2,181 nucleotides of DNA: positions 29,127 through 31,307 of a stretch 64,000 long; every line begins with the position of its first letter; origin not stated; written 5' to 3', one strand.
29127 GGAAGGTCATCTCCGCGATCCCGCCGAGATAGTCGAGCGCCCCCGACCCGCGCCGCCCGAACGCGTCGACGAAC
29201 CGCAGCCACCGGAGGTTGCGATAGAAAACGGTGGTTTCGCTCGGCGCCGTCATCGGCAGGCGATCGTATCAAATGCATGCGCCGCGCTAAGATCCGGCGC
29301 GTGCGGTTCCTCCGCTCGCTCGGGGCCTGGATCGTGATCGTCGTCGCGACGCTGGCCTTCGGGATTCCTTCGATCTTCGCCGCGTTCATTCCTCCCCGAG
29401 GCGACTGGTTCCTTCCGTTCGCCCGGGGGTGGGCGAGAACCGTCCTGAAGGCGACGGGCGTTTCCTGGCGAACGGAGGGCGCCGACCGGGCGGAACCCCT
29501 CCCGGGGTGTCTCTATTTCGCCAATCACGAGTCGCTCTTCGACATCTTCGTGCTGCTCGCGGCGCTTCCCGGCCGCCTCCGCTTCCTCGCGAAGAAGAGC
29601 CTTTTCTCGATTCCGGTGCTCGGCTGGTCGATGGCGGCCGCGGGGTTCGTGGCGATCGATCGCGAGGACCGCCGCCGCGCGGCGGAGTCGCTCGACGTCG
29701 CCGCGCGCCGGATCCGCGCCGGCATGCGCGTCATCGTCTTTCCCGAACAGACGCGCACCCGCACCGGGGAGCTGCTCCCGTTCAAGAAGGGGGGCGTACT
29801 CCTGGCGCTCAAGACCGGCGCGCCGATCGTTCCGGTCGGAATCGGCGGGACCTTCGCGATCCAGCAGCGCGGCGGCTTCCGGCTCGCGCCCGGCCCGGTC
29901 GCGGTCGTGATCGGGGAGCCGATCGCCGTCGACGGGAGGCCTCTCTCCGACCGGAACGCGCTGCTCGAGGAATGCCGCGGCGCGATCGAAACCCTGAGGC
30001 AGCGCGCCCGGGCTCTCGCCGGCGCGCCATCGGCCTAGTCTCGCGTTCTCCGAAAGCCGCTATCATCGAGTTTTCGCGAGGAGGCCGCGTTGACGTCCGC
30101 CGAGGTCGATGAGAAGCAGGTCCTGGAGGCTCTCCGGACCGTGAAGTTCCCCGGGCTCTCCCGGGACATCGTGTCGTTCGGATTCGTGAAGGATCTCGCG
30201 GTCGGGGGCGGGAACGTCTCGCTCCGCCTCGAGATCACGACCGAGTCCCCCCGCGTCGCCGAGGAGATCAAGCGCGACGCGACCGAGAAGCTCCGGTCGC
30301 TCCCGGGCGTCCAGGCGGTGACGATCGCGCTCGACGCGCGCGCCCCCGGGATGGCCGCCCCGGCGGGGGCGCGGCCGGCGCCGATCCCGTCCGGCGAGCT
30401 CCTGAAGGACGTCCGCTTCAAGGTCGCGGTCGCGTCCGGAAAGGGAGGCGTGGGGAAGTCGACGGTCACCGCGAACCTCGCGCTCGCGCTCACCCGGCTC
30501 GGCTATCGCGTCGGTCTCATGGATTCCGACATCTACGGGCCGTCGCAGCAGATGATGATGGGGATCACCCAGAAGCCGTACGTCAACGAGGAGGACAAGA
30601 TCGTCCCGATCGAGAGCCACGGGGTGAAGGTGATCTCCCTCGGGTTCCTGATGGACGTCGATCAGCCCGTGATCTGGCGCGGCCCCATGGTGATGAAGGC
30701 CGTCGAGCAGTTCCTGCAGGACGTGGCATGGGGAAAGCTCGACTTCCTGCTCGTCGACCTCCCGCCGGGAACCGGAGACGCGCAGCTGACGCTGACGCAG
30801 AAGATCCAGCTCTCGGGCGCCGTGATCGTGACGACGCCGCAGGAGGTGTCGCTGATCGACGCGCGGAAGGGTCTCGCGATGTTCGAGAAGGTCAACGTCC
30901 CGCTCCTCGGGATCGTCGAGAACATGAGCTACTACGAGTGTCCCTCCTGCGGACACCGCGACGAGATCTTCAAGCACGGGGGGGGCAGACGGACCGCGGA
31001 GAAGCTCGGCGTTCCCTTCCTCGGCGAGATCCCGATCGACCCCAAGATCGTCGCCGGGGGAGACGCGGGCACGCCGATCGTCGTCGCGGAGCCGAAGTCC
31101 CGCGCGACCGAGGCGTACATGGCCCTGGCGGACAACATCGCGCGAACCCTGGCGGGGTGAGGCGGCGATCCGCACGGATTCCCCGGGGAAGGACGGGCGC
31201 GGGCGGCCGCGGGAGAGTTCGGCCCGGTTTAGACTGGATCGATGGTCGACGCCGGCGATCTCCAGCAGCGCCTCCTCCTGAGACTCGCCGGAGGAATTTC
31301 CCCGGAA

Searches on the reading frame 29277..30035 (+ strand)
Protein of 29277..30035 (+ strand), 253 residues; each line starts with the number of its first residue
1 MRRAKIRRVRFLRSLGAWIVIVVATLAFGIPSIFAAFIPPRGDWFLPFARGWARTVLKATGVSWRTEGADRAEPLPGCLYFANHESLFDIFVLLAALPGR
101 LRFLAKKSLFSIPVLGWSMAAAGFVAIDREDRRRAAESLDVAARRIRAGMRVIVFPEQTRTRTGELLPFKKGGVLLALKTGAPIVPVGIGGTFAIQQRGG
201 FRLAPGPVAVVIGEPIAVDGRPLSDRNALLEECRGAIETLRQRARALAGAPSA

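Call 10: search_protein_families(library=pfam, proteins=[window:29277-30035:+], max_evalue=0.01)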
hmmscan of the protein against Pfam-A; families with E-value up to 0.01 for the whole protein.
window:29277-30035:+ (253 aa): 1 family
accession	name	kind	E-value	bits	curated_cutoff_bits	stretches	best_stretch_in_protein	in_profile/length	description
PF01553.26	Acyltransferase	-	1.2e-31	109.7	23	1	67-189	5-131/132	Acyltransferase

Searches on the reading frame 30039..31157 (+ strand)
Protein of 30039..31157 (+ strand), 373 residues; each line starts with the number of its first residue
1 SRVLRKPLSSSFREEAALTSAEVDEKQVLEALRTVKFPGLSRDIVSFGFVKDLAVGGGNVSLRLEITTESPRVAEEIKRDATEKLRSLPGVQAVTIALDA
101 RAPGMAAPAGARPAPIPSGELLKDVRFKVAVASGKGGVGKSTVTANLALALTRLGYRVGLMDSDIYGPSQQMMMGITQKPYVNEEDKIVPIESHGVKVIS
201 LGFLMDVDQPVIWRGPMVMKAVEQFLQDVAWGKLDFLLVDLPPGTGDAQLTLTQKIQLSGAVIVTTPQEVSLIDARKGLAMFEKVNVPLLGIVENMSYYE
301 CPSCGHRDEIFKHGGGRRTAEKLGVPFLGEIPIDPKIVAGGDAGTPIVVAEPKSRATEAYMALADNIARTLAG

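Call 10: search_protein_families(library=pfam, proteins=[window:30039-31157:+], max_evalue=0.01)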
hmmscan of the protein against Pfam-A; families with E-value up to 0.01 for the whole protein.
window:30039-31157:+ (373 aa): 10 families
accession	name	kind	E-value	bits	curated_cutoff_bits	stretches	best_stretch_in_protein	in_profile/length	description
PF10609.15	ParA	-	2.3e-104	348.6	27.1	1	125-367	2-245/246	NUBPL iron-transfer P-loop NTPase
PF01883.24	FeS_assembly_P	-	2.2e-15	57.1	23.5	1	25-95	1-72/73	Iron-sulfur cluster assembly protein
PF01656.29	CbiA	-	4e-13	49.9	25.4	1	129-338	1-116/125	CobQ/CobB/MinD/ParA nucleotide binding domain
PF13614.12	AAA_31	-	3.5e-08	34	27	1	129-171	4-46/177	AAA domain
PF09140.17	MipZ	-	3.9e-07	30.1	20.7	1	129-274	3-135/262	ATPase MipZ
PF00142.24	Fer4_NifH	-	1.5e-06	28.4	25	1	133-367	6-244/271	4Fe-4S iron sulfur cluster binding proteins, NifH/frxC family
PF02374.21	ArsA_ATPase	-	2.3e-05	24.2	24.3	1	128-161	2-35/305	Anion-transporting ATPase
PF06564.18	CBP_BcsQ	-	0.00074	19.6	21.3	1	131-162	6-37/234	Cellulose biosynthesis protein BcsQ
PF13500.12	AAA_26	-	0.0024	18.2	27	0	262-337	132-194/198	AAA domain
PF25199.1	nSTAND_NTPase5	-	0.0032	17.7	34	1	126-170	40-85/145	Novel STAND NTPase 5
